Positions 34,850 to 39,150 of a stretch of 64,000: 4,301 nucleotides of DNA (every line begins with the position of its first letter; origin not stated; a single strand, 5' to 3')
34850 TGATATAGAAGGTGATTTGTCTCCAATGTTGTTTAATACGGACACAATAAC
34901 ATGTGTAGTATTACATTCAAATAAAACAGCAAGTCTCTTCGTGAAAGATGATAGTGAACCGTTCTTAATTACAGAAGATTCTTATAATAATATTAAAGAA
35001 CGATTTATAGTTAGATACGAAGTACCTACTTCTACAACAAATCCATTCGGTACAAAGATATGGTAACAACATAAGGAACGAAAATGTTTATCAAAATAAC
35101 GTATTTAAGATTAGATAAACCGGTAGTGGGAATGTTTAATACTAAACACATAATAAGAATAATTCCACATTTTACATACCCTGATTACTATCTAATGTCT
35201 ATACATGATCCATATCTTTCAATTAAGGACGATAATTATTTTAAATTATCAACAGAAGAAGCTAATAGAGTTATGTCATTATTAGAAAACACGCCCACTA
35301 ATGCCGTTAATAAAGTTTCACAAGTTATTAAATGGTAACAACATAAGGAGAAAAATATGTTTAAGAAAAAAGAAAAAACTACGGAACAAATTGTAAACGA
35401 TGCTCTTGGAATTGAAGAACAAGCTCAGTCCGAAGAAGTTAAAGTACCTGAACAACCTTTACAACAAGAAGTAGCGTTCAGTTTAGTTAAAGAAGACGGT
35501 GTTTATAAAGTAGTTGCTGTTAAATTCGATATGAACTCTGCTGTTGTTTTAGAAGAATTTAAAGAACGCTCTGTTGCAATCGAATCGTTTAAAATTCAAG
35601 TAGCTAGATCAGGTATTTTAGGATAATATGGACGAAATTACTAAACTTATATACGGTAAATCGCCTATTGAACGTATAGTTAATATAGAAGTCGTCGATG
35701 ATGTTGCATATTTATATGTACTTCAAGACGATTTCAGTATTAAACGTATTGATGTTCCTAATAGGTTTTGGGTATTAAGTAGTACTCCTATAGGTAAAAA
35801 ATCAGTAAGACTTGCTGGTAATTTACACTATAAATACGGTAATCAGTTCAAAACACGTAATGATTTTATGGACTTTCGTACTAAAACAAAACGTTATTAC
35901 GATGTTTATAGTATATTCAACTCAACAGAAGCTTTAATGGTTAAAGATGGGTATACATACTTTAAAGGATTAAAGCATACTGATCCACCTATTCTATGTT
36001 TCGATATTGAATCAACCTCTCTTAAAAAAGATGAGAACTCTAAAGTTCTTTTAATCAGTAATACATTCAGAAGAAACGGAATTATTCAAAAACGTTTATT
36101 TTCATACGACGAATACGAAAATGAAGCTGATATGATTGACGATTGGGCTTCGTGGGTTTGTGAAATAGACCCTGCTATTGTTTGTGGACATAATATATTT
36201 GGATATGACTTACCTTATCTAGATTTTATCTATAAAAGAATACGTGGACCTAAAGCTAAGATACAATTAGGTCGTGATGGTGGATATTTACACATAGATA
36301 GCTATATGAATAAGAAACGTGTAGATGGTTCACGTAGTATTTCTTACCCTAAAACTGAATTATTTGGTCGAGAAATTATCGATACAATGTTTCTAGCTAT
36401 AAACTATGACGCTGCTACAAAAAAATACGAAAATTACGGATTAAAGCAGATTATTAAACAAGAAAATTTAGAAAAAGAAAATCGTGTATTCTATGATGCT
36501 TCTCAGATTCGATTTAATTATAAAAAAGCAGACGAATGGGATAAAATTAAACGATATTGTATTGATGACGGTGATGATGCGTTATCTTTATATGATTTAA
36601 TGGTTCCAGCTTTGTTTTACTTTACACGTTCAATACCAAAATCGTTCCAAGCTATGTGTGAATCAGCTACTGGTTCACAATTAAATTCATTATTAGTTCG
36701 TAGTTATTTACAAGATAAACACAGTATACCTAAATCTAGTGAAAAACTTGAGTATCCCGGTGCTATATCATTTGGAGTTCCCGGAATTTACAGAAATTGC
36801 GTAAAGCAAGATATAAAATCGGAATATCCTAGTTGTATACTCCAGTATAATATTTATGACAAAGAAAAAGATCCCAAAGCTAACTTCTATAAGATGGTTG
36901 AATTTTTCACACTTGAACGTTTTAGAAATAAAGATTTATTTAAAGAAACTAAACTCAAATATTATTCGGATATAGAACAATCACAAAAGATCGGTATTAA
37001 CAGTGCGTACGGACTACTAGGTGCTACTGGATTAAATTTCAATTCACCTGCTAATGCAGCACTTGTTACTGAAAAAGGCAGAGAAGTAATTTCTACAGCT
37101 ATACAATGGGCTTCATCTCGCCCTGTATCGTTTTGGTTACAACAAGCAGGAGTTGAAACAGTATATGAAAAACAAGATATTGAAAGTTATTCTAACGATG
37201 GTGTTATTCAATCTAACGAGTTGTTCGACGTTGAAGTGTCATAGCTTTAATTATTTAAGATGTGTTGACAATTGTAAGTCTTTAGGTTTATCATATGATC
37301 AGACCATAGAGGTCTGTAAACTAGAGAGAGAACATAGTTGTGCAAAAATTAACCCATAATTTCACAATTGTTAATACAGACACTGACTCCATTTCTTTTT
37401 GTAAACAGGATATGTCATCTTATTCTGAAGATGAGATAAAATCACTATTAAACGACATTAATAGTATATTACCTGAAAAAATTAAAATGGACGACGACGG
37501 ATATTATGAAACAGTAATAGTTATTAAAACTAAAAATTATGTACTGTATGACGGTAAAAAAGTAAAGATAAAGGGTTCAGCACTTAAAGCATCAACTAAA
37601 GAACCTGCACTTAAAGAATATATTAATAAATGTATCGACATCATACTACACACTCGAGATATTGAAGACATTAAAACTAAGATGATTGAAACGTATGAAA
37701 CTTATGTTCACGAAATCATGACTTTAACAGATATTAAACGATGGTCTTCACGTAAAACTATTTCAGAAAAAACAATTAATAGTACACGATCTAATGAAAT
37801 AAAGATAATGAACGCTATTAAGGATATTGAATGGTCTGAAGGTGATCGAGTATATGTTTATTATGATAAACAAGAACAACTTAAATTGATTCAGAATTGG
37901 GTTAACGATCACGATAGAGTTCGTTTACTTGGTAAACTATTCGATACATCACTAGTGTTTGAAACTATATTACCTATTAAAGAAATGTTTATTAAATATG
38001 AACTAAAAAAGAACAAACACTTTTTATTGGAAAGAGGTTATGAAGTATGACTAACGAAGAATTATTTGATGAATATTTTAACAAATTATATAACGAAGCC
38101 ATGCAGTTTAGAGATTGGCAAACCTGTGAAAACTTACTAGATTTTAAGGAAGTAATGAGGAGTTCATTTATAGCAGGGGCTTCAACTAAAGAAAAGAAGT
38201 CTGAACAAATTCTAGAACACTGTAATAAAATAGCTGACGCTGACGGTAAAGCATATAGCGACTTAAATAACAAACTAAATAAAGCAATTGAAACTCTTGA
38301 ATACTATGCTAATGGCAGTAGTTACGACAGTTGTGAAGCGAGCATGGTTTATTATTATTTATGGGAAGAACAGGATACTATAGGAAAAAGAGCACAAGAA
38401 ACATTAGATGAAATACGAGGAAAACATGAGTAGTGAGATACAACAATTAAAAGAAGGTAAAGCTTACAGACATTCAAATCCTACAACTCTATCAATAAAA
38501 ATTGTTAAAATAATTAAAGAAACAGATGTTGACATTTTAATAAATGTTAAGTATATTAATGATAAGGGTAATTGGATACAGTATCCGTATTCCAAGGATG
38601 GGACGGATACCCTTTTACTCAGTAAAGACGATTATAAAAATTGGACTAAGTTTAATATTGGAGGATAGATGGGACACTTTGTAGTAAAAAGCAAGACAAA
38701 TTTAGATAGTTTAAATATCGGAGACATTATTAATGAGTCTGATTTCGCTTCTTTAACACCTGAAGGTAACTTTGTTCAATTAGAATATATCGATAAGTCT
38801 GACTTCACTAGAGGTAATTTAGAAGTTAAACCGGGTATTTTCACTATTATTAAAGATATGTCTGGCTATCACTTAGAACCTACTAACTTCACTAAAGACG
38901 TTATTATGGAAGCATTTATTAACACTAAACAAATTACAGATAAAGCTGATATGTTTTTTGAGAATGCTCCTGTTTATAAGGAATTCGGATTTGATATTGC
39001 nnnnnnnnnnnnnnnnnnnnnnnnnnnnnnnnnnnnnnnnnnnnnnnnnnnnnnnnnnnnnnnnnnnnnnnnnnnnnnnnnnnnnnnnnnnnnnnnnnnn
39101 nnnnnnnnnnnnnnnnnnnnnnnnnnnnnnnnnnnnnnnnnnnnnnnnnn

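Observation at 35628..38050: Family B DNA polymerase split into two ORFs in different frames with an 80-96 nt non-coding spacer containing a promoter-like element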

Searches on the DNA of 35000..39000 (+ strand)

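Call 4: search_dna_similar(query=window:35000-39000:+, collection=phages, mode=distant, max_rows=30)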
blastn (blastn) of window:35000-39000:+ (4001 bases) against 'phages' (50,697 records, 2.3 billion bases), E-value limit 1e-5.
No match.

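Call 8: search_rna_families(source=window, start=36800, end=37700, threshold=evalue, max_evalue=10, show_alignments=3)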
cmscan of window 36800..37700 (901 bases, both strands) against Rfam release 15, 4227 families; matches with E-value up to 10: 5.
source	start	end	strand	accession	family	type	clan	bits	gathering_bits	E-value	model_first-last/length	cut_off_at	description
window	37330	37425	-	RF01181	snR77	Gene; snRNA; snoRNA; CD-box;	CL00057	21.4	50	1.8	1-83/83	no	Small nucleolar RNA snR77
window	37345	37441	+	RF01289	snoR17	Gene; snRNA; snoRNA; CD-box;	-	20.9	60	1.8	1-110/110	no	Small nucleolar RNA snoR17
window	36913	37059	-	RF02864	sRNA_0030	Gene; sRNA;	-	16.4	123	2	1-165/165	no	Enterococcus sRNA 30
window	37111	37163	-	RF01767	SAM-III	Cis-reg; riboswitch;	-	15.8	45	2.3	1-82/82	no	SAM-III riboswitch aptamer (SMK box)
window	37029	37092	+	RF01689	AdoCbl-II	Cis-reg; riboswitch;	CL00101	13.9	36.5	7.8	1-81/81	no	AdoCbl-II (Cobalamin/B12) riboswitch aptamer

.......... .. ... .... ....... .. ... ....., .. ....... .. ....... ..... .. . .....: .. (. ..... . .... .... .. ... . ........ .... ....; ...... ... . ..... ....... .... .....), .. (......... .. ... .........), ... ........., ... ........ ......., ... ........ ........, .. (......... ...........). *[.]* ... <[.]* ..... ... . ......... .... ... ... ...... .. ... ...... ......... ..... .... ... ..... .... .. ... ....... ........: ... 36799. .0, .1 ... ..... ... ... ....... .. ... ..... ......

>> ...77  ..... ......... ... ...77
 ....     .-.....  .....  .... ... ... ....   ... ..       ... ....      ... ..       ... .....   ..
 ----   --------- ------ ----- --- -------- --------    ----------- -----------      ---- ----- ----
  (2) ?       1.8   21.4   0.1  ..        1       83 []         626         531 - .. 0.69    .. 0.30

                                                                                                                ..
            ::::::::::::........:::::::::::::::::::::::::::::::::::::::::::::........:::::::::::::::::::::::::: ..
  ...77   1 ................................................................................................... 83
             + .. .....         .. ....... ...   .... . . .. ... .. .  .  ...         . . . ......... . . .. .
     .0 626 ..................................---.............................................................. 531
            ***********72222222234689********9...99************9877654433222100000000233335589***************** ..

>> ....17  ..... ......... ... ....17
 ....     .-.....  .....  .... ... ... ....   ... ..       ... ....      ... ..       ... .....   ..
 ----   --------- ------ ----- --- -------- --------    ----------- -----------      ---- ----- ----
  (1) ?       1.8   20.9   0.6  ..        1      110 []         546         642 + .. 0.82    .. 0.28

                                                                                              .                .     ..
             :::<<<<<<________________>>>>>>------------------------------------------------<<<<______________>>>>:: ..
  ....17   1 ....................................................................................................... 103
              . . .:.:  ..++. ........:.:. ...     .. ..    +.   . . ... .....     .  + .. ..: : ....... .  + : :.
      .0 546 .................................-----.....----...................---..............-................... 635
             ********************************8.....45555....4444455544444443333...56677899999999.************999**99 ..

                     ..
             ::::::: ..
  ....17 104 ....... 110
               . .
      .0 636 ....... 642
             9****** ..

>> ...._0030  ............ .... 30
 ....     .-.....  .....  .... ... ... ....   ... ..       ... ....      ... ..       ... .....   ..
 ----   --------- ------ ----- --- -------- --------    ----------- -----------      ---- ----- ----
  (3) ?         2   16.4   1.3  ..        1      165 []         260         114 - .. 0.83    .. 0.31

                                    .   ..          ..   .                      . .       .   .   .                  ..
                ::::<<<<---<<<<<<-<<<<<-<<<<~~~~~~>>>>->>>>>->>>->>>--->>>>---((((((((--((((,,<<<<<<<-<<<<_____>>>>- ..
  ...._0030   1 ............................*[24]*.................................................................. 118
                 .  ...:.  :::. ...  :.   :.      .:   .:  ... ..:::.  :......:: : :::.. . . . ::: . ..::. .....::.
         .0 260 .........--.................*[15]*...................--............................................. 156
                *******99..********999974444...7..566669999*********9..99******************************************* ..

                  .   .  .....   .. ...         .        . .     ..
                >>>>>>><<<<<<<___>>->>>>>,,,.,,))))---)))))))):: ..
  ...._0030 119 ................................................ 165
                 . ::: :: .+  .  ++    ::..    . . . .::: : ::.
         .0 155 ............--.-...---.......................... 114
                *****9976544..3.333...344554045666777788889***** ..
